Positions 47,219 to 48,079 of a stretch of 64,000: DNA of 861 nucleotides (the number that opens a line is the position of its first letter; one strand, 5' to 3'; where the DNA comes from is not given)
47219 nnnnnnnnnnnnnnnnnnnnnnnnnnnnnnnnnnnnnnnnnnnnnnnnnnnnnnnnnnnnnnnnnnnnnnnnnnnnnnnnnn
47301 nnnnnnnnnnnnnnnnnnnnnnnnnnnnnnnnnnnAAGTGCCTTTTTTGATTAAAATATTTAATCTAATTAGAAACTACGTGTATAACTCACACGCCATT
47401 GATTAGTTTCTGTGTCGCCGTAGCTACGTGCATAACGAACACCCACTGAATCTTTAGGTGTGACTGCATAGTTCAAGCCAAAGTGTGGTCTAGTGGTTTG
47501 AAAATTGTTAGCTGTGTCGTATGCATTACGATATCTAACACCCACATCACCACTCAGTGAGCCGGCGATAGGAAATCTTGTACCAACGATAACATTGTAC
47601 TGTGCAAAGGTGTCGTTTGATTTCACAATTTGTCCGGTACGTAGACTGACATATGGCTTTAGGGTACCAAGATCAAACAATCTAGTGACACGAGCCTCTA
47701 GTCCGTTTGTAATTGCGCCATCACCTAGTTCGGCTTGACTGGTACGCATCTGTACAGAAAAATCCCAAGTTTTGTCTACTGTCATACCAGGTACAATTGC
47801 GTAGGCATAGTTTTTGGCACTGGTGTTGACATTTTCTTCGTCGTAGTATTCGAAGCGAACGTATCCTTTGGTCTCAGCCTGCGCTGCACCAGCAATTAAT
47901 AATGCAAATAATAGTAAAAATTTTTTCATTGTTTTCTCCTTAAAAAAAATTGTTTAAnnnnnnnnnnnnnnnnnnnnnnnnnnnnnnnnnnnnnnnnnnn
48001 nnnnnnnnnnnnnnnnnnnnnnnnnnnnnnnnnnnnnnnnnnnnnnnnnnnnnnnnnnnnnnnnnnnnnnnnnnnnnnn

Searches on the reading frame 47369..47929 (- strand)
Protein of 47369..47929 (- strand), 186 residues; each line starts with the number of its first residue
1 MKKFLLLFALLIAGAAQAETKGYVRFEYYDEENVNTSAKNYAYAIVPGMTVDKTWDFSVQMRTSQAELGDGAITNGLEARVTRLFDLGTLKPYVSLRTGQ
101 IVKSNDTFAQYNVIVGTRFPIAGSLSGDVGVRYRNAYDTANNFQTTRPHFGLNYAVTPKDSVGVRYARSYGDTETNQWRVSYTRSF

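Call 67: search_protein_families(library=pfam, proteins=[window:47369-47929:-], max_evalue=0.001)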
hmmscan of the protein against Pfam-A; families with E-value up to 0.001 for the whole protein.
window:47369-47929:- (186 aa): 2 families
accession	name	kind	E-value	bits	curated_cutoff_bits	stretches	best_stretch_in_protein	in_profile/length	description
PF00593.30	TonB_dep_Rec_b-barrel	-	6.6e-05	23.4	27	1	44-171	114-242/436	TonB dependent receptor-like, beta-barrel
PF13505.12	OMP_b-brl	-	0.00033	21.3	28.7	0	5-154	3-173/175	Outer membrane protein beta-barrel domain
